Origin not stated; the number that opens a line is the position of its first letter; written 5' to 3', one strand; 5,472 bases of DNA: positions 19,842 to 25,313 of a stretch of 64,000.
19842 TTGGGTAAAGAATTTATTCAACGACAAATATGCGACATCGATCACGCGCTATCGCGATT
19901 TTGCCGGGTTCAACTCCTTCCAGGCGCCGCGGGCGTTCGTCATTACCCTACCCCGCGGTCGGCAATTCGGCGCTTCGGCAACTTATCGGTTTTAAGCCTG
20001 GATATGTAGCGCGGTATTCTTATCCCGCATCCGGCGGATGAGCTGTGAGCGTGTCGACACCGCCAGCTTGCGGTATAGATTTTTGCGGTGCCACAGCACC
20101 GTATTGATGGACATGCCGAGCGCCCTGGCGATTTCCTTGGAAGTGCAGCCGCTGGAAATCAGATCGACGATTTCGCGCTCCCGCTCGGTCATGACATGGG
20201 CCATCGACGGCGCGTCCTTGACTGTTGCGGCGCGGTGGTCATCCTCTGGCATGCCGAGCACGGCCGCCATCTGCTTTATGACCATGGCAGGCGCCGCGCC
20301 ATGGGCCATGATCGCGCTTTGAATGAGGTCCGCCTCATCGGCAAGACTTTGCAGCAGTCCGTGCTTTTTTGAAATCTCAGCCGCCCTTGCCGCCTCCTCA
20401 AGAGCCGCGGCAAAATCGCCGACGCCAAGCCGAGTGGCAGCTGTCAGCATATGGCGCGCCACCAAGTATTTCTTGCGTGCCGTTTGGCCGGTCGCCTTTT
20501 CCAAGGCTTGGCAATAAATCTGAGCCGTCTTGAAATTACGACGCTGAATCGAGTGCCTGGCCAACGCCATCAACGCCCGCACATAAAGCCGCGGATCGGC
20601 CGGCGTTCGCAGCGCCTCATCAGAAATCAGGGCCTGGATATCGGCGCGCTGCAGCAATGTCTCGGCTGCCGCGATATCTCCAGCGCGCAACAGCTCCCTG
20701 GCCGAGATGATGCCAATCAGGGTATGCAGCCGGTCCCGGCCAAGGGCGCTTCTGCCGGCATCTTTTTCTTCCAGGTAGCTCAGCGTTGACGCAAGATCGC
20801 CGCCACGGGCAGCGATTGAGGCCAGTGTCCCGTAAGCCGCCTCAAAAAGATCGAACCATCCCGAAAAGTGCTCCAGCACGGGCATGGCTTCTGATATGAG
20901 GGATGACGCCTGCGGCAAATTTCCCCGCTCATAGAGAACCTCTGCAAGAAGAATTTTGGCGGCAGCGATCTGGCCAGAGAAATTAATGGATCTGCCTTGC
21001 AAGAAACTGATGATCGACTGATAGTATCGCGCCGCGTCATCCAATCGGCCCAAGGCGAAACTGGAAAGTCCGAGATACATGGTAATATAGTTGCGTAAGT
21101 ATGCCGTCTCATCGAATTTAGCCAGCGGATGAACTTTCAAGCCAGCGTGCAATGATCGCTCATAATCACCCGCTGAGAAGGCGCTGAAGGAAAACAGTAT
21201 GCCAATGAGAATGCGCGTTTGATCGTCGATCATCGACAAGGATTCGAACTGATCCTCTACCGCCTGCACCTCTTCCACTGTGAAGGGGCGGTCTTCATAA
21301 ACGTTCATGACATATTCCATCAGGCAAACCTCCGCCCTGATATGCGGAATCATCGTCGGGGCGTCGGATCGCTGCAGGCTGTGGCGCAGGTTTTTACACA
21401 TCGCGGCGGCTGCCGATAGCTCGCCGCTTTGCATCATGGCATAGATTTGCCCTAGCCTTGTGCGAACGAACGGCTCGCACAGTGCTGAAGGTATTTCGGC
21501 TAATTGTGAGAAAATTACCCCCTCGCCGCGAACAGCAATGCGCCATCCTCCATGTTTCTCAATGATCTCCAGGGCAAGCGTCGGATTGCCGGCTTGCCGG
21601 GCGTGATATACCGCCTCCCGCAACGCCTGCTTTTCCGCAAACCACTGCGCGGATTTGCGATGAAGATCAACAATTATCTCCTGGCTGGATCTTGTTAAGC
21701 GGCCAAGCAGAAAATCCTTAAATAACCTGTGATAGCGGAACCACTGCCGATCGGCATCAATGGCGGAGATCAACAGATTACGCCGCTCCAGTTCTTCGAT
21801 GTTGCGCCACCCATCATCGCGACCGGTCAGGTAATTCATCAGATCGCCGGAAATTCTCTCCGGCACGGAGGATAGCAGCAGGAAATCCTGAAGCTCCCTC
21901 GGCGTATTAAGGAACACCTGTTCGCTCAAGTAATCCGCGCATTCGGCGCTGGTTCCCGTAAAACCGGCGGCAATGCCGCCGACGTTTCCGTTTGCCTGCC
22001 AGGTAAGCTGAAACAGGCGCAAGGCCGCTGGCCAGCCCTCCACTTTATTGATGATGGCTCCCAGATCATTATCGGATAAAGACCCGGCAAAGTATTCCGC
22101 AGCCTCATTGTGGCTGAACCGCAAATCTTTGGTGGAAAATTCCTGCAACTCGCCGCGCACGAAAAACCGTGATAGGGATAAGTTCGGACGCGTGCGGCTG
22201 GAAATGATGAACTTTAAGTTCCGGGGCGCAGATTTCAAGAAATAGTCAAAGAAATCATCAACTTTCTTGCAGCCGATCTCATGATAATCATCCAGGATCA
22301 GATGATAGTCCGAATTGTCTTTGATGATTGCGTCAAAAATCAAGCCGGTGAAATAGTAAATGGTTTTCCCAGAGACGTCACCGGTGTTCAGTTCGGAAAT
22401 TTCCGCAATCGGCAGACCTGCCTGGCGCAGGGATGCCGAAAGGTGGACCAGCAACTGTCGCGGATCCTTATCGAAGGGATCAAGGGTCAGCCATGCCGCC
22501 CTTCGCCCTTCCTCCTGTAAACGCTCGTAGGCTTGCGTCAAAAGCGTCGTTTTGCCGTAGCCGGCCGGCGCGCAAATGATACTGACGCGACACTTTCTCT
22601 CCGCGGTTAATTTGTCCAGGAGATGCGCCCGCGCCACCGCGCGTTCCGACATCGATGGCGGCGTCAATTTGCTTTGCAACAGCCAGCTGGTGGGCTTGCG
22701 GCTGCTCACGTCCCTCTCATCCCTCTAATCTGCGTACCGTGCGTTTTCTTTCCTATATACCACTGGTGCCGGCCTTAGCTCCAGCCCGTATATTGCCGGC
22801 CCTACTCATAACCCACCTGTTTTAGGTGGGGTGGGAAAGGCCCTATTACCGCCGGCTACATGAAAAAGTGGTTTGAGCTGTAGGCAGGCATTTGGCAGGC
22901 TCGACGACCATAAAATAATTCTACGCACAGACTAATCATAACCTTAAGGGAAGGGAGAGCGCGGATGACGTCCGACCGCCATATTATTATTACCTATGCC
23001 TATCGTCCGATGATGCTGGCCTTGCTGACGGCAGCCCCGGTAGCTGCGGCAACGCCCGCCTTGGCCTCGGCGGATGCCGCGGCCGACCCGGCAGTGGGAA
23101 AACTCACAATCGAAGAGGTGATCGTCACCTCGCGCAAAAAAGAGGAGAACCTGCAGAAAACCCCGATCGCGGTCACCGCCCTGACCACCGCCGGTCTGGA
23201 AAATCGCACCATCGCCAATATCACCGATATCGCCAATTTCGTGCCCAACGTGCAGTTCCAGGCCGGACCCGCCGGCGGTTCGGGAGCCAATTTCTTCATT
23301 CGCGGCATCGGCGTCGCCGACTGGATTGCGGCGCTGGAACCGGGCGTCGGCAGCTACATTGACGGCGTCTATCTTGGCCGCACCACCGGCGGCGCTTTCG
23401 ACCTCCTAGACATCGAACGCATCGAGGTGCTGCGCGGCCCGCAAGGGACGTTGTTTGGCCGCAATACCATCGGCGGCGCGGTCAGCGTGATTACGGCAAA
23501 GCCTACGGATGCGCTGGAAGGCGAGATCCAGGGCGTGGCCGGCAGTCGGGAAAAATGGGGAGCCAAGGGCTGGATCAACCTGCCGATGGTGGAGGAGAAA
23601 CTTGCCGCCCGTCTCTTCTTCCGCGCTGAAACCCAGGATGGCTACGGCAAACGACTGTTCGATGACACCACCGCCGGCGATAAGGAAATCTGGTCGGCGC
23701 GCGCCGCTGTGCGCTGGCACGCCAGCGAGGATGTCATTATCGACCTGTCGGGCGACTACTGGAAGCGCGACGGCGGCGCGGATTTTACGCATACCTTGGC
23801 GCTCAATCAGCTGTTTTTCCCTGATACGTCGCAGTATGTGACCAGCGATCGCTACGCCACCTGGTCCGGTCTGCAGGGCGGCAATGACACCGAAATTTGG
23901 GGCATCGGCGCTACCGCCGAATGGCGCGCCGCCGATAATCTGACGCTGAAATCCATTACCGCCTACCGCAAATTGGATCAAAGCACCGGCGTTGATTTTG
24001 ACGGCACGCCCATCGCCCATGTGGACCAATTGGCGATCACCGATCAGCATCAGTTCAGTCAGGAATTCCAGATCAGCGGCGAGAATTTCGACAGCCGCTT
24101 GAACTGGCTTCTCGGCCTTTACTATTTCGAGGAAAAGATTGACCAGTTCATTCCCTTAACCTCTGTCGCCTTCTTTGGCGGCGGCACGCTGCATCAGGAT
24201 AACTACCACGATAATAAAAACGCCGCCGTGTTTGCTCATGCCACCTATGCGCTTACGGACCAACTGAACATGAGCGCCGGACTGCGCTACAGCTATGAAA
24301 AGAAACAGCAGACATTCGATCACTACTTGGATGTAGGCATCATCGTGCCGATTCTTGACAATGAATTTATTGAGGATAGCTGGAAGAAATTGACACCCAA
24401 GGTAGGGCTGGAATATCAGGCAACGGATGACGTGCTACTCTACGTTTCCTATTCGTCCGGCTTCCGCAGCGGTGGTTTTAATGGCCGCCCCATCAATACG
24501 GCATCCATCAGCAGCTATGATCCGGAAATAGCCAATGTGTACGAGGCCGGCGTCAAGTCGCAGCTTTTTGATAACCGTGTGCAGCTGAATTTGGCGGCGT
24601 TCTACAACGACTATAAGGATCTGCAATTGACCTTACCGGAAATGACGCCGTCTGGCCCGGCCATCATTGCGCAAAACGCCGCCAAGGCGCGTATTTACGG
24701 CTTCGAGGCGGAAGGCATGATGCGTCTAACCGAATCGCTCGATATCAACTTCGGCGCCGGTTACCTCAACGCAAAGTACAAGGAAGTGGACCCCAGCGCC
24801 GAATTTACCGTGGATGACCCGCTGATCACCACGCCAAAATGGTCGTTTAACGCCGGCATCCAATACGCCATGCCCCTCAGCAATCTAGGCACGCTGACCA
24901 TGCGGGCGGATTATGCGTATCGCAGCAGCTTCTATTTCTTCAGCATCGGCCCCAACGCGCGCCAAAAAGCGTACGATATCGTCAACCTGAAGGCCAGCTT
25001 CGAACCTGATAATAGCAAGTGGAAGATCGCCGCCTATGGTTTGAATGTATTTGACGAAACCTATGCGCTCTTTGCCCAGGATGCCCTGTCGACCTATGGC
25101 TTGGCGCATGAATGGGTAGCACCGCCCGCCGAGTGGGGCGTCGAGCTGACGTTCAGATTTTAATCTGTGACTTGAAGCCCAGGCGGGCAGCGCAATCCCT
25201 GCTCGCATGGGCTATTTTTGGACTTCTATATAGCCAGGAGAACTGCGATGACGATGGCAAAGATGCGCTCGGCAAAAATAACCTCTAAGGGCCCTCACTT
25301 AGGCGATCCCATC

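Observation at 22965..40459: Two paralogous, convergent cassettes: TBDR - Rieske oxygenase - RidA - E1 alpha/beta - lipoyl protein, bracketed by LAL regulators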

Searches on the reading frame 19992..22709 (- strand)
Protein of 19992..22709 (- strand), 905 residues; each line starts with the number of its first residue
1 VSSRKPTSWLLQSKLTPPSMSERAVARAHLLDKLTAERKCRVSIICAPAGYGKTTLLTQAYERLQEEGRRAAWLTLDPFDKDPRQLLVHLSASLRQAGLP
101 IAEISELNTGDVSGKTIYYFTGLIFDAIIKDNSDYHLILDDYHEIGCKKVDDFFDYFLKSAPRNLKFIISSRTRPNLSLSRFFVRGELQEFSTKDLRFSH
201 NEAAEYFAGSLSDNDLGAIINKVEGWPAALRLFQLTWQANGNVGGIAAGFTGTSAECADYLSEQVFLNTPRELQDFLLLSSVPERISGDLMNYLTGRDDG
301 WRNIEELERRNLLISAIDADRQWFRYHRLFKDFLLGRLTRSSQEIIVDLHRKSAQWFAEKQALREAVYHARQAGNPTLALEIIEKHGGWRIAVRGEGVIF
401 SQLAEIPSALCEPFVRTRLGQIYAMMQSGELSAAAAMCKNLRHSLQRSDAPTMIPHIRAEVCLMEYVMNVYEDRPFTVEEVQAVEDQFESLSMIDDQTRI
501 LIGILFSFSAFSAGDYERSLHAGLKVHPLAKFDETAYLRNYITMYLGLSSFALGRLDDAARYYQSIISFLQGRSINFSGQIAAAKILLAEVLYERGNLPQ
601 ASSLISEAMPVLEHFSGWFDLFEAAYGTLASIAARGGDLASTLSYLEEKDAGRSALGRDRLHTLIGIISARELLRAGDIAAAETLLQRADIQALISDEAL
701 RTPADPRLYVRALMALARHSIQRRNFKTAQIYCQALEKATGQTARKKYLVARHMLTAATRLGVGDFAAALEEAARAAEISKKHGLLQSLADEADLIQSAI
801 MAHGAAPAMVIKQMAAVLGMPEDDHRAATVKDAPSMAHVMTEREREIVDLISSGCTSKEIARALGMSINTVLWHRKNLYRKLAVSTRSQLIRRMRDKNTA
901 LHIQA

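Call 3: search_protein_families(library=pfam, proteins=[window:19992-22709:-])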
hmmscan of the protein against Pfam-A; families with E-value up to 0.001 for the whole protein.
window:19992-22709:- (905 aa): 9 families
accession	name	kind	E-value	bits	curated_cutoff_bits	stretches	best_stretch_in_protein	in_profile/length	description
PF00196.25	GerE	-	2.8e-14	52.9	23.5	1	839-893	2-56/57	Bacterial regulatory proteins, luxR family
PF17874.7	TPR_MalT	-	5.5e-12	46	45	1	511-792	51-322/336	MalT-like TPR region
PF25199.1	nSTAND_NTPase5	-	1.7e-06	28.4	34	1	28-76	30-78/145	Novel STAND NTPase 5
PF13401.12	AAA_22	-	4.8e-05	24.1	27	0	39-98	4-62/130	AAA domain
PF08281.18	Sigma70_r4_2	-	9.6e-05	22.4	25.7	1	840-871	11-43/54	Sigma-70, region 4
PF24883.2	NPHP3_N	-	0.00018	22.2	24.8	1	34-172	16-164/164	Nephrocystin 3, N-terminal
PF13412.12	HTH_24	-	0.00023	21.1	21.9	1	844-878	5-41/48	Winged helix-turn-helix DNA-binding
PF25756.1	TPR_INTS8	-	0.00031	20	27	0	709-845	63-200/488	INTS8, TPR repeats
PF07719.23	TPR_2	-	0.00074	19.9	27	0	545-564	6-25/34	Tetratricopeptide repeat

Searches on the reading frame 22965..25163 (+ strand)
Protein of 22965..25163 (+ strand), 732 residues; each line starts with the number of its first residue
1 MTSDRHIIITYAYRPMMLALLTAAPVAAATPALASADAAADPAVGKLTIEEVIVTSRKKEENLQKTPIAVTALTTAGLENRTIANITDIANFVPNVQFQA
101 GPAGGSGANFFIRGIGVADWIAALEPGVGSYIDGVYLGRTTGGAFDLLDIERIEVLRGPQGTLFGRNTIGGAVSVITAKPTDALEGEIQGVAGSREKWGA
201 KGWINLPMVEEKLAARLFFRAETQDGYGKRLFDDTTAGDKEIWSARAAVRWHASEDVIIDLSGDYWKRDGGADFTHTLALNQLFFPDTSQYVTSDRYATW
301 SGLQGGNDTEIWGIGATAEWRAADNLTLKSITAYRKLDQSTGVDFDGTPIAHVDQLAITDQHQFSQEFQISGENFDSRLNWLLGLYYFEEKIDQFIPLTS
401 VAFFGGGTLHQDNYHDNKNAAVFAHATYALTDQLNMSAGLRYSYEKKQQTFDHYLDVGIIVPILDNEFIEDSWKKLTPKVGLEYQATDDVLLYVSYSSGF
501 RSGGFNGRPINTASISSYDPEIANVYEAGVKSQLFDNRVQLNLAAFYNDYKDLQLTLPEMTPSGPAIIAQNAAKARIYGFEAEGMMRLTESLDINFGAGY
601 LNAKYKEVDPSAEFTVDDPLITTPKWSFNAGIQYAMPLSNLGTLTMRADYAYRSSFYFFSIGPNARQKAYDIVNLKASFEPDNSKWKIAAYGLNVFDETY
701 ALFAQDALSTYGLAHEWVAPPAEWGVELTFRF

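Call 3: search_protein_families(library=pfam, proteins=[window:22965-25163:+])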
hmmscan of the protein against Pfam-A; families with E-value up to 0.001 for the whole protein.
window:22965-25163:+ (732 aa): 5 families
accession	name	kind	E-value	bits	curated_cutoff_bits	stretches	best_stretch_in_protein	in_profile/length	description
PF00593.30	TonB_dep_Rec_b-barrel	-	2.9e-54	186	27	1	253-695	9-436/436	TonB dependent receptor-like, beta-barrel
PF07715.20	Plug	-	1.8e-20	73.9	23.9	1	63-172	2-107/107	TonB-dependent Receptor Plug Domain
PF14905.12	OMP_b-brl_3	-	1.8e-07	31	27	1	414-698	109-376/408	Outer membrane protein beta-barrel family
PF13505.12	OMP_b-brl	-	0.00047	20.8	28.7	0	409-543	33-148/175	Outer membrane protein beta-barrel domain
PF25183.1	OMP_b-brl_4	-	0.00053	18.9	30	1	407-508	355-470/838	Outer membrane beta barrel domain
